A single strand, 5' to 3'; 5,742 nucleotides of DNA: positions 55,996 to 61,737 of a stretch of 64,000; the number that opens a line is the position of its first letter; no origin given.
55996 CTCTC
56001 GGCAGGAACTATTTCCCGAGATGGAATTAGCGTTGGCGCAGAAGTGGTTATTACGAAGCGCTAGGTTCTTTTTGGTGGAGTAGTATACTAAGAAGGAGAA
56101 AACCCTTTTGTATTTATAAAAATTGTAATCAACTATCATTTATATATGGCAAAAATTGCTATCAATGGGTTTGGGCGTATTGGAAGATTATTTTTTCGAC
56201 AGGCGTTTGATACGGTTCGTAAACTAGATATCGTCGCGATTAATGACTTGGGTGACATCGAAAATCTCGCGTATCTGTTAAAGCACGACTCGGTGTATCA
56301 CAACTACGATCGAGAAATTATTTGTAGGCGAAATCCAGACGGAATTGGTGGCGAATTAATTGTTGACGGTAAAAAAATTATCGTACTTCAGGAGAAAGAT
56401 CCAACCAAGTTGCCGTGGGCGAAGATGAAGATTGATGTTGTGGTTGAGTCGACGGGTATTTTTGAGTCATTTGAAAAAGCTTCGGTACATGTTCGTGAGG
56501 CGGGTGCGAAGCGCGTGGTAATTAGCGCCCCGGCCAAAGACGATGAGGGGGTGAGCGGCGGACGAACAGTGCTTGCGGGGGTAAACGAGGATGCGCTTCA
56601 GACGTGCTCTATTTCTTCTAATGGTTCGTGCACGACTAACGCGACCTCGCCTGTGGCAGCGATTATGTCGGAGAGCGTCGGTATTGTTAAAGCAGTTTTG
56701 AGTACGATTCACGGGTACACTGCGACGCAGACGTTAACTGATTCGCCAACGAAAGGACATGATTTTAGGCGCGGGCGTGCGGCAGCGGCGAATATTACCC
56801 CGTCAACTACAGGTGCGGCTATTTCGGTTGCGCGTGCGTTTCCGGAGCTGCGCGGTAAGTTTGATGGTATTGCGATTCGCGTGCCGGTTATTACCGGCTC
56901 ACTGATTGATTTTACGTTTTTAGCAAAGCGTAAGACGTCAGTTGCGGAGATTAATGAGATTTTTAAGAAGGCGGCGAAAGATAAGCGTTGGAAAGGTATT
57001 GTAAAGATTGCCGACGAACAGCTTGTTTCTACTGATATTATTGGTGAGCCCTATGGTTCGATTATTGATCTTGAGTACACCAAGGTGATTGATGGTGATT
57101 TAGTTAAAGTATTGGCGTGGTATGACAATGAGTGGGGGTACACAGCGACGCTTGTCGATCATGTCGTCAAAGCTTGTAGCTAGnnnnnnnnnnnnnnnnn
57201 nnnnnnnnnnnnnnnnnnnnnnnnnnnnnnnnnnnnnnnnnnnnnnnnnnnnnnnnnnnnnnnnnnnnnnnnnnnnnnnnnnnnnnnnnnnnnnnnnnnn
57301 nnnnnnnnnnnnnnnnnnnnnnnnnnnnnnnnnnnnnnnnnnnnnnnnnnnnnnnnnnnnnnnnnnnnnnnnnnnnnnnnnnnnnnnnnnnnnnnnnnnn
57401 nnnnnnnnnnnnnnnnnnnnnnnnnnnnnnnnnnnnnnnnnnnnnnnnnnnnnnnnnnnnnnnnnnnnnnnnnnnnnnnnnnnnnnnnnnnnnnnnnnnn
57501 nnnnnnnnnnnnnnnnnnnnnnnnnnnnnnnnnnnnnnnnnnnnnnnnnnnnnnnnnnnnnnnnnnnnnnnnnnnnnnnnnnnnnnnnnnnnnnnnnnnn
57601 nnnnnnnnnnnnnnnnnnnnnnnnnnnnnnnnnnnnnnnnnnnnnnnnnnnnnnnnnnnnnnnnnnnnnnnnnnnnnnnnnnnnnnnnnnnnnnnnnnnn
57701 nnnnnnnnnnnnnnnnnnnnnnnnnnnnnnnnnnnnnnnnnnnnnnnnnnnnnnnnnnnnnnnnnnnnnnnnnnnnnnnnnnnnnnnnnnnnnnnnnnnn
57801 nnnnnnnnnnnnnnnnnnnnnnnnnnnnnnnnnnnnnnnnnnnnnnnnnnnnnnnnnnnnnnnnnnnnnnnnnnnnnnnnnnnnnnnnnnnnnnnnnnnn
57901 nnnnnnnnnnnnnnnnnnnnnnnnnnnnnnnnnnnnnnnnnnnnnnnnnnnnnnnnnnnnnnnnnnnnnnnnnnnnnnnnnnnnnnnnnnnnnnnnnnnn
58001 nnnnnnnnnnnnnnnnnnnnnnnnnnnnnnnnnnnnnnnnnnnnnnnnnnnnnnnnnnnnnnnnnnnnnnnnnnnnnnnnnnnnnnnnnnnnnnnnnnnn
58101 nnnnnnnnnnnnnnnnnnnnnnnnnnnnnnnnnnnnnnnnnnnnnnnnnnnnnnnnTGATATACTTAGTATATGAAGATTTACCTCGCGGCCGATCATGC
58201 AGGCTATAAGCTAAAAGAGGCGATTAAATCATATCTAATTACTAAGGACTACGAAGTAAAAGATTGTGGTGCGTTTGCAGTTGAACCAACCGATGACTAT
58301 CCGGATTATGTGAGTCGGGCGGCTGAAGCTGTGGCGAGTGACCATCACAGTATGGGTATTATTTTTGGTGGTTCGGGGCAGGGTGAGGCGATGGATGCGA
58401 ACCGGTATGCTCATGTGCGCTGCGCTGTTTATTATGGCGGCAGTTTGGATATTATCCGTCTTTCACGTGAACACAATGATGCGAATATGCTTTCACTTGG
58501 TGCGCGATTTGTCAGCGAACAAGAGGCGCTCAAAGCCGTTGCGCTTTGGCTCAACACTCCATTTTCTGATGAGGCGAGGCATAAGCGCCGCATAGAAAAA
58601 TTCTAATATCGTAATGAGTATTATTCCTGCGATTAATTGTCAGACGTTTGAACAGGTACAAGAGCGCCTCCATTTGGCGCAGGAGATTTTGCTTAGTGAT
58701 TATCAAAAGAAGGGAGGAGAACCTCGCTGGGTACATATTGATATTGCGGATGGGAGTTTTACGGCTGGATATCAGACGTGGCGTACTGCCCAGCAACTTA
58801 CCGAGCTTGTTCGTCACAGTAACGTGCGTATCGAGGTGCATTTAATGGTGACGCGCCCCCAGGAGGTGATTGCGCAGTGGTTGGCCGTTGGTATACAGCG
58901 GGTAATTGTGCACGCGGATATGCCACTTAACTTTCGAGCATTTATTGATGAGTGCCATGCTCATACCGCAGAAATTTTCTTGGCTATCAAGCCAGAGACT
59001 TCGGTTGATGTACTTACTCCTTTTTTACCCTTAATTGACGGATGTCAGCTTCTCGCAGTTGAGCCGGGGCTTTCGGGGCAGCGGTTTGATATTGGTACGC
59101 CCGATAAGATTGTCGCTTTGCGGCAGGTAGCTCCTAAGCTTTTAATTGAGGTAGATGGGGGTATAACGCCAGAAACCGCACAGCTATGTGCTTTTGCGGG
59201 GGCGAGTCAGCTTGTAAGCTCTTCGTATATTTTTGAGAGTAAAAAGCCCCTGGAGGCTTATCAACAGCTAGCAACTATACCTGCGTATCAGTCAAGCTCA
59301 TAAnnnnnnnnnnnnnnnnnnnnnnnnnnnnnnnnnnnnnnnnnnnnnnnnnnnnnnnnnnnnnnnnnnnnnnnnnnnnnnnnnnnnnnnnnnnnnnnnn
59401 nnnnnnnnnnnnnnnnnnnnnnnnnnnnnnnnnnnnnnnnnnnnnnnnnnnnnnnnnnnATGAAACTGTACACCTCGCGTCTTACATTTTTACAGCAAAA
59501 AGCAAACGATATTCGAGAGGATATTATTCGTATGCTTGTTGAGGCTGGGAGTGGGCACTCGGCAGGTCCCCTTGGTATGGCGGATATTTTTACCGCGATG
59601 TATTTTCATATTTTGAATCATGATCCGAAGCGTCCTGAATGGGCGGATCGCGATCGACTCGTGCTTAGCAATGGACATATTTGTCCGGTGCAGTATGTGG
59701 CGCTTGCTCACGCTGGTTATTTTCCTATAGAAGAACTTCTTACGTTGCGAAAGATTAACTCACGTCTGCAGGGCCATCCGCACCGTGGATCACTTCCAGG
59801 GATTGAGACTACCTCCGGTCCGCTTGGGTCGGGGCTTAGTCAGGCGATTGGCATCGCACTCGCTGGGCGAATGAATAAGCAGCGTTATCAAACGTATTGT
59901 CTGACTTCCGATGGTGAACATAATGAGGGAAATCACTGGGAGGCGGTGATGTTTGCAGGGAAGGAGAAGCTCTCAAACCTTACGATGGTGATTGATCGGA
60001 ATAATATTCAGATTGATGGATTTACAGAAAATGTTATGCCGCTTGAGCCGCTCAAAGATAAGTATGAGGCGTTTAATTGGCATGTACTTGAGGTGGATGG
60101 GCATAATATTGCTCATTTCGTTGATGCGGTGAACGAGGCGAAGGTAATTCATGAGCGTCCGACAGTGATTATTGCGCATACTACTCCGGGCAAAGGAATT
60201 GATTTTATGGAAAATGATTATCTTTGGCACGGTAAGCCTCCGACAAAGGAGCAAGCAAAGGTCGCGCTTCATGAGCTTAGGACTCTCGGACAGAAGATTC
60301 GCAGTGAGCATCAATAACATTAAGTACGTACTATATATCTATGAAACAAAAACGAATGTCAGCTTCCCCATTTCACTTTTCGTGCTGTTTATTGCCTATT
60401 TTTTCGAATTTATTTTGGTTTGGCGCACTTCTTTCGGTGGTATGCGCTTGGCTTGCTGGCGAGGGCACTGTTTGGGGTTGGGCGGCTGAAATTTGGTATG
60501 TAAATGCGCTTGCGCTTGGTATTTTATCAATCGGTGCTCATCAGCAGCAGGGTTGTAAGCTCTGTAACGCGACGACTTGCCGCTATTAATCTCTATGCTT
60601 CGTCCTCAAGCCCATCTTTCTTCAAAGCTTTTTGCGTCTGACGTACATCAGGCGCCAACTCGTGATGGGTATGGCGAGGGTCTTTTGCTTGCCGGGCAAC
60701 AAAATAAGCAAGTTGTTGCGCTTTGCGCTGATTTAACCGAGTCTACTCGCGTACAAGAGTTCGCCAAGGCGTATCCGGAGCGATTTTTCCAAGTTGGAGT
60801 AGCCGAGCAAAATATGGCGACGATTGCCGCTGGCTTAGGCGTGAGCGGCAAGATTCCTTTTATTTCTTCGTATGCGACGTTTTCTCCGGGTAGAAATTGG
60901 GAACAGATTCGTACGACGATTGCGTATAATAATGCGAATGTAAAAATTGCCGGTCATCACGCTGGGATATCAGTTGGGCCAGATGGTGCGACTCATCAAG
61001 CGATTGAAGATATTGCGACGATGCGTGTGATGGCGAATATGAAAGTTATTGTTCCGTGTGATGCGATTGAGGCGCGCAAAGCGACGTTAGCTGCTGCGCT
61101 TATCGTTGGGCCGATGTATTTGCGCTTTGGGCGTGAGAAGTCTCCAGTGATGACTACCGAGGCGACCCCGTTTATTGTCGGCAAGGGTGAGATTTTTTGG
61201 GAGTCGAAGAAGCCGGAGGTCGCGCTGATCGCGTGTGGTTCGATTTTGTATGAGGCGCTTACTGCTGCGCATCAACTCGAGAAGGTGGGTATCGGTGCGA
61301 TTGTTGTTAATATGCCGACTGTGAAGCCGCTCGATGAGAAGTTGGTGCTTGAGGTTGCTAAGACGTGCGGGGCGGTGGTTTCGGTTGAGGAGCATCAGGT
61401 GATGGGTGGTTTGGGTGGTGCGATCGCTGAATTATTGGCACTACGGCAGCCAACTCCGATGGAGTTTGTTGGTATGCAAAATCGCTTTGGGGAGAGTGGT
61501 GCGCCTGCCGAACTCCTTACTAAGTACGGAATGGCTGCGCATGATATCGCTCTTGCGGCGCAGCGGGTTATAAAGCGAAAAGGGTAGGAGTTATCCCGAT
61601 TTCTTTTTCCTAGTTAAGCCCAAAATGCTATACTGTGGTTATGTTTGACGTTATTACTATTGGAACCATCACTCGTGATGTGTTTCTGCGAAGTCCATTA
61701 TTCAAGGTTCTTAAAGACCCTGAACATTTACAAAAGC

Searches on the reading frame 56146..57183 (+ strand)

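Call 57: search_protein_families(library=pfam, proteins=[window:56146-57183:+], max_evalue=0.001)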
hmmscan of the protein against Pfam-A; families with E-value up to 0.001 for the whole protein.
window:56146-57183:+ (345 aa): 2 families
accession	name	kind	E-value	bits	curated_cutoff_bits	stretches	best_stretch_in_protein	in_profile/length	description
PF02800.25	Gp_dh_C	-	2.1e-50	170.8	24.4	1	169-326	3-158/158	Glyceraldehyde 3-phosphate dehydrogenase, C-terminal domain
PF00044.30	Gp_dh_N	-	4e-33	114.1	31.7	1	3-108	2-100/101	Glyceraldehyde 3-phosphate dehydrogenase, NAD binding domain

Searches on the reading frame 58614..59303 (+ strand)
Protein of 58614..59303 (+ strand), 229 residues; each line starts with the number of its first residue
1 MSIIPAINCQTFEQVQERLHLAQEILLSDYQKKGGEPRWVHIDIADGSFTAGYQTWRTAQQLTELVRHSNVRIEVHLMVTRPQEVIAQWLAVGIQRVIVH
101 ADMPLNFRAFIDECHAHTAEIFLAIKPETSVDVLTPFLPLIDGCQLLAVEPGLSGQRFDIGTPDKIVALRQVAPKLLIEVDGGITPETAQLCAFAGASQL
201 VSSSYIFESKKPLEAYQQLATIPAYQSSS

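Call 10: search_protein_families(library=pfam, proteins=[window:58614-59303:+], max_evalue=0.01)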
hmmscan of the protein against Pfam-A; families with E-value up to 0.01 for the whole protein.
window:58614-59303:+ (229 aa): 1 family
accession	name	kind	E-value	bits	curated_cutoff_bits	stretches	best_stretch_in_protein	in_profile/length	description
PF00834.25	Ribul_P_3_epim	-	3.6e-31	108.6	21.1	1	37-207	26-198/198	Ribulose-phosphate 3 epimerase family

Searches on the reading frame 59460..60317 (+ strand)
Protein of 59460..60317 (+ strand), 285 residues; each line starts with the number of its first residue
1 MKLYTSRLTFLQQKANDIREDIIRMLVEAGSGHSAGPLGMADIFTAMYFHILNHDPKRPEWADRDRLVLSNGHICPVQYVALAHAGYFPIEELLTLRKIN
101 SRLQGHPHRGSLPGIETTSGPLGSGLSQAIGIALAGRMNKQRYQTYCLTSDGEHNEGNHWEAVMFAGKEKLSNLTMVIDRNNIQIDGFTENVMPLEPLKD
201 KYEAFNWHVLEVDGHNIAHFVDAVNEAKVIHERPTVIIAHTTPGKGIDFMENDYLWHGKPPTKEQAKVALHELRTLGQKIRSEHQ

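Call 10: search_protein_families(library=pfam, proteins=[window:59460-60317:+], max_evalue=0.01)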
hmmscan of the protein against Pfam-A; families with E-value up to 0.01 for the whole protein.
window:59460-60317:+ (285 aa): 4 families
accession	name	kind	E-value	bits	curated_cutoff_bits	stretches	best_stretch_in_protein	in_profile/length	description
PF00456.26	Transketolase_N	-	2e-60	205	22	1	14-266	5-268/334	Transketolase, thiamine diphosphate binding domain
PF13292.11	DXP_synthase_N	-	4e-10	39.9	21.2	1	11-186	18-176/274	1-deoxy-D-xylulose-5-phosphate synthase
PF00676.26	E1_dh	-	1.2e-07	31.4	22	1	114-228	95-208/300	Dehydrogenase E1 component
PF02775.26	TPP_enzyme_C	-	0.0042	17.3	21.9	0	117-183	25-84/151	Thiamine pyrophosphate enzyme, C-terminal TPP binding domain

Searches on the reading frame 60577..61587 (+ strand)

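Call 10: search_protein_families(library=pfam, proteins=[window:60577-61587:+], max_evalue=0.01)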
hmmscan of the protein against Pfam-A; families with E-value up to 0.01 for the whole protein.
window:60577-61587:+ (336 aa): 4 families
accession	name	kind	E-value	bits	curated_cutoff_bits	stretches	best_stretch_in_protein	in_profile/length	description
PF02779.29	Transket_pyr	-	1.4e-38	132.7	27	1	26-188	3-171/174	Transketolase, pyrimidine binding domain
PF02780.25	Transketolase_C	-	1.9e-26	92.9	25.9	1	209-324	6-124/124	Transketolase, C-terminal domain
PF22613.1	Transketolase_C_1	-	1.4e-09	38.6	27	1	210-319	8-112/113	Transketolase-like TK C-terminal domain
PF17147.9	PFOR_II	-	0.004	17.9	27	0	214-285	2-73/102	Pyruvate:ferredoxin oxidoreductase core domain II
